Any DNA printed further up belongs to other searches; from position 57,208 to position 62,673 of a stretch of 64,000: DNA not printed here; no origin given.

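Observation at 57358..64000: Tandem pair of secreted gingipain-like (C25) proteins, one a 1721-aa multidomain giant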

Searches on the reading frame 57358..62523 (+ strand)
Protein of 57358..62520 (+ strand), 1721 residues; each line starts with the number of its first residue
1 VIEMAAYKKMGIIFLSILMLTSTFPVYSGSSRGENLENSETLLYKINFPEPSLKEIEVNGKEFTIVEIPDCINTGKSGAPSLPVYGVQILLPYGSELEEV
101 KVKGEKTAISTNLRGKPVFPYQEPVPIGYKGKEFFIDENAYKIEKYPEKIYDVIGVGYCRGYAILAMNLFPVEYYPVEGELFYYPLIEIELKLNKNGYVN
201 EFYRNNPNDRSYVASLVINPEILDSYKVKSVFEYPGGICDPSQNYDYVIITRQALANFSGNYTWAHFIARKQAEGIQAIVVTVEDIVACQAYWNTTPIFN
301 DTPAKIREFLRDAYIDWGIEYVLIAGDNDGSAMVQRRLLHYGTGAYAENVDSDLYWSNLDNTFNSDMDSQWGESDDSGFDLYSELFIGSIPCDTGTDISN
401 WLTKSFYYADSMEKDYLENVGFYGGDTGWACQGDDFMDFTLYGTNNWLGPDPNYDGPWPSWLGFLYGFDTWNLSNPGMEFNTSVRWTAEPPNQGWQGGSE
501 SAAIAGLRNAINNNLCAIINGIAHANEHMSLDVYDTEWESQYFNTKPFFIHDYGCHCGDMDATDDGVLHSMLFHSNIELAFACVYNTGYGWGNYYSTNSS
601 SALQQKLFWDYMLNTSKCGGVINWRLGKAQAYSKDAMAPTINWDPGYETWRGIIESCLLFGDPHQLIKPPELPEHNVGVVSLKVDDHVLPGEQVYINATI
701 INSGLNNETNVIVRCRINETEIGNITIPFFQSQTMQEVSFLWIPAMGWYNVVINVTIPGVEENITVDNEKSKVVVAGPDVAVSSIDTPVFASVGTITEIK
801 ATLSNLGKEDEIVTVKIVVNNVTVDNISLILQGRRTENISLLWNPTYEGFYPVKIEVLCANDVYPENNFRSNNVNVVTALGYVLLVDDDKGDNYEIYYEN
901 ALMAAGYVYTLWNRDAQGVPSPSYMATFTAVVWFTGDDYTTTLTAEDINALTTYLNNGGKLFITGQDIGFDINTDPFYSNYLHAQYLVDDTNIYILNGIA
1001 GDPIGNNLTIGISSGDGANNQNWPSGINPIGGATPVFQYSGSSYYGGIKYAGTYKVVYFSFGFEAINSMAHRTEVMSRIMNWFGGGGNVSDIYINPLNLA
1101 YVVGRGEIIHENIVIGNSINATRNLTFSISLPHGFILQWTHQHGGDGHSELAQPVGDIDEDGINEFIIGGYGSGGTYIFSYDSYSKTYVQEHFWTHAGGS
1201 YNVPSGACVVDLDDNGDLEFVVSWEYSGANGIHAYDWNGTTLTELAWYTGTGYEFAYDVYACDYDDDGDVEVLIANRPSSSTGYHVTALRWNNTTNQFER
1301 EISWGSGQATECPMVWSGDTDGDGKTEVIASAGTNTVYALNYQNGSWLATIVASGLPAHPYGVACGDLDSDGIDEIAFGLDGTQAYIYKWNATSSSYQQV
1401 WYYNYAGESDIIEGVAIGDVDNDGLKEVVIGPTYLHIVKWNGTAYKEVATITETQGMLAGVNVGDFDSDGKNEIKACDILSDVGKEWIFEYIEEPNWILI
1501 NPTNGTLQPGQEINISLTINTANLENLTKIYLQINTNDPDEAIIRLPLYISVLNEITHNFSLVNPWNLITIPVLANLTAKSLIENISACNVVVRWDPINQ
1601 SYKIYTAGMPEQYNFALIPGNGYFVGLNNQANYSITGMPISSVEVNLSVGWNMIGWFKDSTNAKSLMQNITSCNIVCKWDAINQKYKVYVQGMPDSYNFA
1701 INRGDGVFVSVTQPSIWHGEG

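Call 6: search_protein_families(library=pfam, proteins=[window:57358-62520:+], max_evalue=0.01)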
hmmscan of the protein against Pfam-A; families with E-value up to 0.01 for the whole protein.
window:57358-62520:+ (1721 aa): 5 families
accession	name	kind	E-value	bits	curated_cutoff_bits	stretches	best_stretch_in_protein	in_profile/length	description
PF13517.12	FG-GAP_3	-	1.5e-21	77.1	26.9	5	1319-1377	1-60/61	FG-GAP-like repeat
PF07705.17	CARDB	-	9.8e-11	42.2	22.7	2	684-757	11-83/101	CARDB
PF08126.16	Propeptide_C25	-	1.1e-08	34.9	22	1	40-194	18-173/205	Propeptide_C25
PF01839.29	FG-GAP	-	4.6e-06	26.8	22.1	0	1318-1338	8-35/37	FG-GAP repeat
PF15780.11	ASH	-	0.0026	18.3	27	0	792-849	20-80/98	Abnormal spindle-like microcephaly-assoc'd, ASPM-SPD-2-Hydin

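Call 19: search_protein_families(library=ncbifam, proteins=[window:57358-62520:+], max_evalue=0.01)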
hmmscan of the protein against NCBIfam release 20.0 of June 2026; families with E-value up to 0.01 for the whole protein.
window:57358-62520:+ (1721 aa): 0 families
